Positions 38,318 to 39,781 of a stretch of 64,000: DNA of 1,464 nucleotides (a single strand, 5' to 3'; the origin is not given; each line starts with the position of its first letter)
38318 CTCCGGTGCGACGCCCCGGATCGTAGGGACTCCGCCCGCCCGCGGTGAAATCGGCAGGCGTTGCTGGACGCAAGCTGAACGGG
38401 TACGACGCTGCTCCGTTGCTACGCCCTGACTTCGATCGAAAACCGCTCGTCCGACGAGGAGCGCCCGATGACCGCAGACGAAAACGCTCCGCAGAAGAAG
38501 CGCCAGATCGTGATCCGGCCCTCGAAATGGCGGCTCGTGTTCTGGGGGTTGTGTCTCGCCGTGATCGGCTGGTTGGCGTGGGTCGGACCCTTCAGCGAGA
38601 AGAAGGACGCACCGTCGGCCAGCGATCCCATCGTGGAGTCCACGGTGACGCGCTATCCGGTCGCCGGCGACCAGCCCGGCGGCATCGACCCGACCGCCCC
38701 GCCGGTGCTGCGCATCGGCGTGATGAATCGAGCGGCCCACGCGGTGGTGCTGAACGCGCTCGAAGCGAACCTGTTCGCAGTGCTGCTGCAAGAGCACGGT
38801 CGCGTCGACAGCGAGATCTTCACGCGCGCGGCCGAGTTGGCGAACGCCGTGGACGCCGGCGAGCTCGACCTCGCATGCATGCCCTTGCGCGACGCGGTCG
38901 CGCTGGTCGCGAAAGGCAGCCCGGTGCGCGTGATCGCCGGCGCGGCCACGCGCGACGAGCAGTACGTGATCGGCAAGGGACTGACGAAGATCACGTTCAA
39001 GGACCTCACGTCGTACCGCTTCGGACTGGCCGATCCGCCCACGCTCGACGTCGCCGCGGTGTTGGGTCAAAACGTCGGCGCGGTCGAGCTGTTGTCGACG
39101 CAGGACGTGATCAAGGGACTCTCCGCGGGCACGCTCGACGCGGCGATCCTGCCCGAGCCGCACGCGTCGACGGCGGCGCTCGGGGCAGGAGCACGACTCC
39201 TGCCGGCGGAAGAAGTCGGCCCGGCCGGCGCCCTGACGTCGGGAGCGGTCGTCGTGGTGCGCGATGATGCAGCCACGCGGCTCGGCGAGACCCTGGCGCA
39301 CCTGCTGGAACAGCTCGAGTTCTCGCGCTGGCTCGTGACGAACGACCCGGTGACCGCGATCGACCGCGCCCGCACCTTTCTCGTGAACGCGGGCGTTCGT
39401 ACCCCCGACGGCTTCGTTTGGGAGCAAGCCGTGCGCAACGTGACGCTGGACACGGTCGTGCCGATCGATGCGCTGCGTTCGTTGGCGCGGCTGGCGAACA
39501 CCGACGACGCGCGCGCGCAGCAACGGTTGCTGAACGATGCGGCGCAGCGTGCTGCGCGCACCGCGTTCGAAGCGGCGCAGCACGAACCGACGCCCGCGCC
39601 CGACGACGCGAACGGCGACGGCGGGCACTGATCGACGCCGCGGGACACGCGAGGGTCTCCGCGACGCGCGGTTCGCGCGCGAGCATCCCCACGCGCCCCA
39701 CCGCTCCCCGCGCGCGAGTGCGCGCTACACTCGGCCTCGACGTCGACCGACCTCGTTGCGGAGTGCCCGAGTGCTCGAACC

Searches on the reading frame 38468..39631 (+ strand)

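Call 49: search_protein_families(library=pfam, proteins=[window:38468-39631:+], max_evalue=0.001)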
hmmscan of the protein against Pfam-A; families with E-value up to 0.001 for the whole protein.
window:38468-39631:+ (387 aa): 2 families
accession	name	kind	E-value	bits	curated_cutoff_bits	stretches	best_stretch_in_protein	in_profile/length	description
PF12974.12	Phosphonate-bd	-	4.2e-05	23.5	27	0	199-289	27-109/242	ABC transporter, phosphonate, periplasmic substrate-binding protein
PF13379.11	NMT1_2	-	5e-05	23.7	24.7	0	78-158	5-86/252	NMT1-like family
